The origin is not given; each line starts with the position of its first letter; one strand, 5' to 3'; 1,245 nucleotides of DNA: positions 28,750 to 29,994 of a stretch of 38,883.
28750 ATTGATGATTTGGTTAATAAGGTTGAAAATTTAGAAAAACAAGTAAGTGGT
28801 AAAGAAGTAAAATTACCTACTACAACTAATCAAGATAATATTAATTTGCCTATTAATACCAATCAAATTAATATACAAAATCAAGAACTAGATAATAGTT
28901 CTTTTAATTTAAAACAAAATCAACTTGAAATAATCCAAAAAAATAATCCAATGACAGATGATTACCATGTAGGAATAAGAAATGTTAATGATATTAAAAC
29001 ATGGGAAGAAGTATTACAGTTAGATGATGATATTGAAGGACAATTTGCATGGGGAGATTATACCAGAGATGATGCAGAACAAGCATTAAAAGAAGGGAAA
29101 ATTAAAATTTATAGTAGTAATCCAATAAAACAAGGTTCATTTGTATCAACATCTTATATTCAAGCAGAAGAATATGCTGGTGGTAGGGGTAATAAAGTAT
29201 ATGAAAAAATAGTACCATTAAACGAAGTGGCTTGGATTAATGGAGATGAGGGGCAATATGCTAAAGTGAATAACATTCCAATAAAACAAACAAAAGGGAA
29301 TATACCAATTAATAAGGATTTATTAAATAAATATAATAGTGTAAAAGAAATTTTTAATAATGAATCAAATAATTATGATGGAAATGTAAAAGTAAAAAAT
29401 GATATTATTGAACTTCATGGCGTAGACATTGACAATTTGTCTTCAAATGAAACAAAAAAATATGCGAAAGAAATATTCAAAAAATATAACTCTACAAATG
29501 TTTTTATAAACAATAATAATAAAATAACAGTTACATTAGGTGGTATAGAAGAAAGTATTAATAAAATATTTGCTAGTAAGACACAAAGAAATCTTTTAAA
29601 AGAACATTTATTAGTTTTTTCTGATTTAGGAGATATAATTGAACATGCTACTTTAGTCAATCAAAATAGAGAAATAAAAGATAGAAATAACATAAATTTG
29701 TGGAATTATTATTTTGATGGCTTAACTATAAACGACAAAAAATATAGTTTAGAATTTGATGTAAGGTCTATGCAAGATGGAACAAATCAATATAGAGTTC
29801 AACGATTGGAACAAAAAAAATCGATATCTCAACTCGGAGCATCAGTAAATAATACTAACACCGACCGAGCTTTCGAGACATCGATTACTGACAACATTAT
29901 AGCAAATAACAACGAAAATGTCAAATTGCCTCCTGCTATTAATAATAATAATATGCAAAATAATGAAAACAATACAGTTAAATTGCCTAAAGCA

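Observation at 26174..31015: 4.8-kb accessory insert between smc and def: a decayed giant modular gene resembling phage/conjugative-element polyvalent proteins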

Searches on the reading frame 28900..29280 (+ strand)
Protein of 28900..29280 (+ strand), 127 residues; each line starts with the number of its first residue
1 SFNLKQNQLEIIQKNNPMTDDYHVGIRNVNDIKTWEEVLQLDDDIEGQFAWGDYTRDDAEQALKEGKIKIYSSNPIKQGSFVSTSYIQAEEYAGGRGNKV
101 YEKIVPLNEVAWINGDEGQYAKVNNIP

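Call 47: search_solved_structures(query=A3, max_evalue=10, show_alignments=2)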
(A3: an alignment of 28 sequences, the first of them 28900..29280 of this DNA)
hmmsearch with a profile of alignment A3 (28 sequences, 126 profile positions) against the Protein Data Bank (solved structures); distinct sequences matched with E-value up to 10: 1.
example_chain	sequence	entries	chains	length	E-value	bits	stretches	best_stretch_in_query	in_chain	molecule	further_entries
9rsv_A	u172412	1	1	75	0.19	15.1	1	7-72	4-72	Os03g0111400 protein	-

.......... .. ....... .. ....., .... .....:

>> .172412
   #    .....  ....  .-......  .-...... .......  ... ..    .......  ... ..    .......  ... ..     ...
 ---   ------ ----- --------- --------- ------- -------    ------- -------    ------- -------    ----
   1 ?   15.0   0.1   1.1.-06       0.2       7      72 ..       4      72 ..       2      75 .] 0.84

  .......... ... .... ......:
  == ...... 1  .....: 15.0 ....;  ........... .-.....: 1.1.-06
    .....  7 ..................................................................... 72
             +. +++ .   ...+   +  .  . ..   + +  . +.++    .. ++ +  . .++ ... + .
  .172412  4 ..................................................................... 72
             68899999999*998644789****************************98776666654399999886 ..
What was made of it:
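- Tried and rejected: The PDB sequence search with the D2 profile found nothing credible (call 47).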

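Call 58: predict_structure(alignment_id=A4)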
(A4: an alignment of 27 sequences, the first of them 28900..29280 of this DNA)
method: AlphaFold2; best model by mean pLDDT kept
length: 127 residues; sequences in the alignment: 27
mean_pLDDT: 92.0   pTM: 0.86
mean pLDDT of the five models: 92.0, 90.9, 90.9, 90.4, 90.2
residues with pLDDT >= 90: 101; 70-90: 20; 50-70: 5; < 50: 1
segments of 3 or more residues with pLDDT < 50: none
pLDDT, mean of each block of 10 residues (from residue 1): 90 88 83 96 86 92 98 97 95 94 98 96 77
secondary structure, 60 per line:
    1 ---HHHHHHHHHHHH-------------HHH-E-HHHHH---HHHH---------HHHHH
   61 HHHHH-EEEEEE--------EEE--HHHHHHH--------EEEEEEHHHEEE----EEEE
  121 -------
elements in order: H4-15 H35-39 H43-46 H56-65 E67-72 E81-83 H86-92 E101-106 E110-112 E117-120
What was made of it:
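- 28900..29280 (+): Unit 2: complete D2 domain. It is unnamed, about 120 aa, and has the motif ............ ... VYSSxPI ... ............. AlphaFold2 model pLDDT 92 (call 58).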

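Call 61: fold_search(model_id=the predicted structure, library=pdb)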
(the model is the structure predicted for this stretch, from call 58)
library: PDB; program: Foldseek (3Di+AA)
matches with E <= 10: 34; with E <= 0.001: 0
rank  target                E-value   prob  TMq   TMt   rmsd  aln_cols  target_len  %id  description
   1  6p8o_A                2.9e+00  0.02  0.19  0.19  11.7       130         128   13  Structure of P. aeruginosa ATCC27853 HORMA2-deltaC (released 2019-12-25)
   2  8ts6_A                3.1e+00  0.01  0.17  0.07  18.8       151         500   13  Cyanophage A-1(L) portal (released 2024-04-10)
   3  6ede                  3.3e+00  0.07  0.28  0.22   4.7        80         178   14  tRNA 2'-phosphotransferase (released 2019-03-20)
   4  2jzj_MODEL_1_A        3.5e+00  0.01  0.12  0.13  11.2        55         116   13  Structure of CrCVNH (C. richardii CVNH) (released 2008-03-25)
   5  1a8v_A                3.7e+00  0.02  0.20  0.21  12.1       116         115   11  STRUCTURE OF THE RNA-BINDING DOMAIN OF THE RHO TRANSCRIPTION TERMINATOR (released 1999-05-04)
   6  1wfx                  4.5e+00  0.06  0.28  0.21   4.6        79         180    9  Crystal Structure of APE0204 from Aeropyrum pernix (released 2004-11-27)
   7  6dsl_MODEL_1_B        4.5e+00  0.01  0.15  0.16  11.2        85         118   13  Consensus engineered intein (Cat) with atypical split site (released 2018-09-19)
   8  5esv_E                4.8e+00  0.02  0.18  0.14  12.6        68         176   10  Crystal Structure of Broadly Neutralizing Antibody CH03, Isolated from Donor CH0219, in Complex with Scaffolded Trimer (released 2015-12-16)
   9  3kl8_E                4.8e+00  0.01  0.14  0.09  14.4       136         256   10  CaMKIINtide Inhibitor Complex (released 2010-02-09)
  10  5m32_f                5.1e+00  0.01  0.12  0.06  11.9        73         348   14  Human 26S proteasome in complex with Oprozomib (released 2017-07-05)
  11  7eto_I                5.5e+00  0.02  0.21  0.11   9.3        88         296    6  C1 CVSC-binding penton vertex in the virion capsid of Human Cytomegalovirus (released 2021-07-14)
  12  5fuu_E                5.5e+00  0.01  0.18  0.06  15.2       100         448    8  Ectodomain of cleaved wild type JR-FL EnvdCT trimer in complex with PGT151 Fab (released 2016-03-09)
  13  7be9_C                5.5e+00  0.01  0.10  0.06  12.7        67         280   21  Kashmir bee virus empty particle at acidic pH (released 2021-03-10)
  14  5esv_F                5.8e+00  0.01  0.17  0.13  11.6        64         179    8  Crystal Structure of Broadly Neutralizing Antibody CH03, Isolated from Donor CH0219, in Complex with Scaffolded Trimer (released 2015-12-16)
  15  7sx7_G                5.8e+00  0.01  0.11  0.06   9.7        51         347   10  Crystal structure of broadly neutralizing antibody N49P9.3-FR3-3 Fab in complex with HIV-1 Clade A/E strain 93TH057 gp (released 2022-11-30)
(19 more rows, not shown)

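Call 65: fold_search(model_id=the predicted structure, library=viral)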
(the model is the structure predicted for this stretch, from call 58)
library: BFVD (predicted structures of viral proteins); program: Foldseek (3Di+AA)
matches with E <= 10: 127; with E <= 0.001: 2
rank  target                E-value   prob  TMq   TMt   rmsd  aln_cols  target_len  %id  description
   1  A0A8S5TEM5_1          1.8e-15  1.00  0.86  0.10   1.1       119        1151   56  Large polyvalent protein associated domain 38 [Siphoviridae sp. ct1yA16]
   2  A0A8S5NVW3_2          8.6e-12  1.00  0.80  0.10   2.9       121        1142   50  Phage MuF C-terminal domain-containing protein [Myoviridae sp. cthRr4]
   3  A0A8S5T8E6            1.0e-03  1.00  0.50  0.48   4.2       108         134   24  Uncharacterized protein [Siphoviridae sp. ctmIh35]
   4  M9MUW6                1.4e-03  1.00  0.54  0.19   4.7       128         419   16  (no name in the UniProt tables at hand)
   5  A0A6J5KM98            1.6e-03  0.98  0.44  0.19  10.1       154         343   15  Uncharacterized protein [uncultured Caudovirales phage]
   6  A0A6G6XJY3            2.1e-03  1.00  0.48  0.20   7.3       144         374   16  Acetyltransferase [Gordonia phage Skog]
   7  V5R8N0                3.3e-03  1.00  0.57  0.57   4.9       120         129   22  (no name in the UniProt tables at hand)
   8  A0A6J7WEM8            3.8e-03  1.00  0.39  0.19   3.0        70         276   17  Uncharacterized protein [uncultured Caudovirales phage]
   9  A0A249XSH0            4.0e-03  0.99  0.49  0.40   8.7       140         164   15  Uncharacterized protein [Mycobacterium phage Phabba]
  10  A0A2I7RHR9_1          4.0e-03  0.98  0.46  0.07   9.2       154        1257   18  (no name in the UniProt tables at hand)
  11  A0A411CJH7            4.9e-03  1.00  0.43  0.28   4.9       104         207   16  (no name in the UniProt tables at hand)
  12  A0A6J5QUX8            6.8e-03  0.97  0.48  0.10   7.0       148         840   12  Uncharacterized protein [uncultured Caudovirales phage]
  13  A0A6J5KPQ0            7.7e-03  0.99  0.49  0.14   6.4       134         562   15  Large polyvalent protein associated domain-containing protein [uncultured Caudovirales phage]
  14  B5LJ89                7.7e-03  0.96  0.42  0.13   7.6       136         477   15  Uncharacterized protein [Mycobacterium phage Myrna]
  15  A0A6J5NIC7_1          1.6e-02  0.75  0.36  0.06  18.3       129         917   15  DEDDh domain containing protein [uncultured Caudovirales phage]
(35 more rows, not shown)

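Call 73: find_related_loci(query=A4, collection=viral_contigs, flank=8000)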
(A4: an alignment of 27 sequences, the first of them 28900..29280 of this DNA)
Query A4 (127 aa) in viral_contigs; peptide patterns used: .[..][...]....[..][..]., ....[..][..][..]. (x = any residue, [..] = any of these).
148 stretches matched a pattern; 131 encode a relative of the query (tblastn E <= 1e-3); the best 80 are kept; 80 distinct loci.
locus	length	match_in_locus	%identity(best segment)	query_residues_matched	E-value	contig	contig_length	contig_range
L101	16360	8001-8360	82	4-123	6e-64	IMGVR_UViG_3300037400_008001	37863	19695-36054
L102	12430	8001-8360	81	4-123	5e-64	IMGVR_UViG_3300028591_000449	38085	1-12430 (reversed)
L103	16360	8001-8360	80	4-123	7e-63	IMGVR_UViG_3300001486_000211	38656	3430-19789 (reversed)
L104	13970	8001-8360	74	5-124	1e-57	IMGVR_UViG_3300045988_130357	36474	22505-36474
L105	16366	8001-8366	69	5-126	4e-55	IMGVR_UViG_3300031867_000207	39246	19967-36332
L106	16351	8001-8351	69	5-124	1e-53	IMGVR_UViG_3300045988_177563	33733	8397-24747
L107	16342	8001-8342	70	8-124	2e-53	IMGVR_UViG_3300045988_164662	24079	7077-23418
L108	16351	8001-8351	69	5-124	2e-53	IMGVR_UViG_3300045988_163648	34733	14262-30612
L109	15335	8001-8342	70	8-124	2e-53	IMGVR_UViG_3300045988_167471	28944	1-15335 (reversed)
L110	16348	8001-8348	70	5-123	5e-52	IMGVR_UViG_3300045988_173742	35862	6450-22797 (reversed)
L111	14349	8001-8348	68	5-124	1e-51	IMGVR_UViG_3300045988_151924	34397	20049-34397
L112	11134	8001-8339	70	5-121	1e-51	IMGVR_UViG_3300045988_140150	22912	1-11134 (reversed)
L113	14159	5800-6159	67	5-124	1e-50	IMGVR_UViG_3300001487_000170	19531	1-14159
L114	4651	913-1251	69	5-123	4e-50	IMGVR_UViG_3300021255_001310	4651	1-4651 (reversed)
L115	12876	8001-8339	63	5-121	2e-49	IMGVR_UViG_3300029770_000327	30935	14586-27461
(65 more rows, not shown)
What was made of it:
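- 28900..29280 (+): At least 131 IMG/VR contigs carry it (call 73).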

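Call 78: search_protein_representatives(alignment_id=A4)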
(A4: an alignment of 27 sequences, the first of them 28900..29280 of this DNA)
Query: 27 sequences, 126 profile positions. Proteins with E-value up to 0.001 (for the whole library): 998; up to 1e-10: 884; up to 1e-30: 667. The best 150 are listed.
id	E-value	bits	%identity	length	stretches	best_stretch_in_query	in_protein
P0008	2.3e-60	218.4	-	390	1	2-124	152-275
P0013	4.3e-60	217.6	-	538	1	2-124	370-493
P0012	1.1e-59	216.3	-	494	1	2-124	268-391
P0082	1.6e-58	212.5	-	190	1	3-124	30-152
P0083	1.7e-58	212.4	-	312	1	3-125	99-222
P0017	2.8e-58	211.7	-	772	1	3-125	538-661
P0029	4.4e-58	211.1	-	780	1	3-125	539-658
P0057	5.0e-58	210.9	-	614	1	2-124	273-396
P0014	7.1e-58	210.4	-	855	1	3-125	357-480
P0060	9.8e-58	210.0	-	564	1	3-124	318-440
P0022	1.1e-57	209.8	-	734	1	3-124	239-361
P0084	3.5e-57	208.2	-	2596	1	3-124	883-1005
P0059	4.8e-57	207.7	-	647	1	2-124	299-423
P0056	8.1e-57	207.0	-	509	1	2-124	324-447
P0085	1.2e-56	206.4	-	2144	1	3-123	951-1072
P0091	6.2e-56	204.2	-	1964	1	3-124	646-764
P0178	2.7e-48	179.5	-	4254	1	4-121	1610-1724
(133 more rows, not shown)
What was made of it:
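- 28900..29280 (+): 998 representative clusters match (call 78).
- D2 occurs in at least 131 IMG/VR contigs (call 73) and 998 protein clusters, mostly 1,900-2,900 aa long (call 78).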

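Call 79: search_protein_families(library=pfam, proteins=[P0084, P0091, P0178], max_evalue=0.001)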
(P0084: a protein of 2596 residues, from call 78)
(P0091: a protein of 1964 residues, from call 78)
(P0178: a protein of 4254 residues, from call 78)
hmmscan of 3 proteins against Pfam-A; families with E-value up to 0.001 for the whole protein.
P0084 (2596 aa): 1 family
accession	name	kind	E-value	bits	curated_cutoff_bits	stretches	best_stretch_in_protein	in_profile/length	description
PF18819.6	MuF_C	-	9.5e-23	80.7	27.6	1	721-823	5-102/103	Phage MuF-C-terminal domain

P0091 (1964 aa): 1 family
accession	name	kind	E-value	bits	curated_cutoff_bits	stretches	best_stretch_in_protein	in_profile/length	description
PF18812.6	PBECR3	-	1.7e-22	79.9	30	1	820-936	3-113/115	phage-Barnase-EndoU-ColicinE5/D-RelE like nuclease3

P0178 (4254 aa): 3 families
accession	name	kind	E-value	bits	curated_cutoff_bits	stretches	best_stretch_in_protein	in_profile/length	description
PF18798.6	LPD3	-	8.6e-40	135.9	27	4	1822-1918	17-110/114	Large polyvalent protein-associated domain 3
PF18838.6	LPD23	-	9.6e-22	77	27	1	2093-2149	1-57/58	Large polyvalent protein associated domain 23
PF18760.7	ART-PolyVal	-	6.6e-14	53.3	31.2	1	1985-2043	1-62/140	ADP-Ribosyltransferase in polyvalent proteins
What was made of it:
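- Such giants carry MuF_C, PBECR3, four LPD3 copies, LPD23 and ART-PolyVal (call 79).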

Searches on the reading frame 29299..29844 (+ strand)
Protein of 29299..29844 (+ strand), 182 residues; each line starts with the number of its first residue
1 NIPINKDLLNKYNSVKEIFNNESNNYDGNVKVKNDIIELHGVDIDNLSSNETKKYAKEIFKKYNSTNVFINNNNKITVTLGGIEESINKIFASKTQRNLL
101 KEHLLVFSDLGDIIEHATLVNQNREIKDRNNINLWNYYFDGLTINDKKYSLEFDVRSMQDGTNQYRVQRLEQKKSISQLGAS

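Call 101: predict_structure(alignment_id=A6)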
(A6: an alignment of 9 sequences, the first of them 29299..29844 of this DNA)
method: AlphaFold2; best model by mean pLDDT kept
length: 182 residues; sequences in the alignment: 9
mean_pLDDT: 80.6   pTM: 0.74
mean pLDDT of the five models: 80.6, 80.3, 79.0, 78.6, 78.5
residues with pLDDT >= 90: 101; 70-90: 38; 50-70: 14; < 50: 29
segments of 3 or more residues with pLDDT < 50: 1-4, 11-26, 176-182
pLDDT, mean of each block of 10 residues (from residue 1): 48 37 49 88 93 98 95 94 97 95 96 92 67 85 90 90 89 60 32
secondary structure, 60 per line:
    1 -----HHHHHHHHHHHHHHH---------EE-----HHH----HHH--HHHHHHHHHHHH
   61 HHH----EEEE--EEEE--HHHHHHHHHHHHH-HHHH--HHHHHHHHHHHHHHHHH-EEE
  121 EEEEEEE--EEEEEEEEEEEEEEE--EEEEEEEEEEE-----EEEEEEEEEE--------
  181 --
elements in order: H6-20 H49-63 E68-71 E74-77 H80-92 H94-97 H100-116 E118-127 E130-144 E147-157 E163-172
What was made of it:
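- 29281..29886 (+): Unit 2: LPD3 module. The Pfam match covers 29449-29793. AlphaFold2 model pLDDT 80.6 (call 101).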

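Call 105: fold_search(model_id=the predicted structure, library=pdb)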
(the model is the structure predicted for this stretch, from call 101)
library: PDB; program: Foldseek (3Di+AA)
matches with E <= 10: 618; with E <= 0.001: 0
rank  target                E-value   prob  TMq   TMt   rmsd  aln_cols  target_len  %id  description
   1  3ke7_A                1.9e-02  0.33  0.21  0.27  15.7       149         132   11  Crystal structure of putative ketosteroid isomerase (YP_001303366.1) from Parabacteroides distasonis ATCC 8503 at 1.45 (released 2009-11-03)
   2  8vez                  2.4e-02  0.57  0.22  0.31  12.4       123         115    9  De novo design apixaban-binding protein: apx1049 (released 2025-01-15)
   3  3hx8_A                2.5e-02  0.28  0.20  0.25  13.5       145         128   11  Crystal structure of putative ketosteroid isomerase (NP_103587.1) from Mesorhizobium loti at 1.45 A resolution (released 2009-07-07)
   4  3hx8_B                3.2e-02  0.30  0.21  0.26  12.1       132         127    8  Crystal structure of putative ketosteroid isomerase (NP_103587.1) from Mesorhizobium loti at 1.45 A resolution (released 2009-07-07)
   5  6jzn_C                3.6e-02  0.21  0.20  0.26  12.6       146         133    5  Structure of the intermembrane space region of PARC6-PDV1 (released 2020-05-06)
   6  3jun_B                3.6e-02  0.18  0.22  0.24  14.4       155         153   14  Crystal Structure of PhzA/B from Burkholderia cepacia R18194 in simultaneous complex with racemic 5-bromo-2-(piperidin (released 2009-09-29)
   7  3hx8_C                3.9e-02  0.30  0.21  0.26  12.1       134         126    8  Crystal structure of putative ketosteroid isomerase (NP_103587.1) from Mesorhizobium loti at 1.45 A resolution (released 2009-07-07)
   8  6cp9_E                4.4e-02  0.38  0.22  0.31  12.8       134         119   13  Contact-dependent growth inhibition toxin - immunity protein complex from Klebsiella pneumoniae 342 (released 2019-03-13)
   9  3bb9_F                4.4e-02  0.30  0.22  0.29  12.2       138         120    9  Crystal structure of a putative ketosteroid isomerase (sfri_1973) from shewanella frigidimarina ncimb 400 at 1.80 A re (released 2007-11-20)
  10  5kpe_MODEL_1_A        4.6e-02  0.30  0.19  0.27  11.7       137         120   13  Solution NMR Structure of Denovo Beta Sheet Design Protein, Northeast Structural Genomics Consortium (NESG) Ta (released 2016-09-21)
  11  2rfr                  4.6e-02  0.18  0.17  0.19  12.0       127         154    7  Crystal structure of an ntf2-like protein with a cystatin-like fold (saro_3722) from novosphingobium aromaticivorans dsm (released 2007-10-16)
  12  6jzf_A                4.9e-02  0.21  0.21  0.24  12.7       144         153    8  Structure of the intermembrane space region of PARC6 (released 2020-05-06)
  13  5iep                  5.5e-02  0.25  0.21  0.27  13.7       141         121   10  Structure of CDL2.3b, a computationally designed Vitamin-D3 binder (released 2017-03-01)
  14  8vfq_A                5.9e-02  0.28  0.20  0.28  12.6       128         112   10  De novo design apixaban-binding protein: apx1049 (released 2024-12-25)
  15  6cp9_A                6.6e-02  0.54  0.22  0.30   9.3        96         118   10  Contact-dependent growth inhibition toxin - immunity protein complex from Klebsiella pneumoniae 342 (released 2019-03-13)
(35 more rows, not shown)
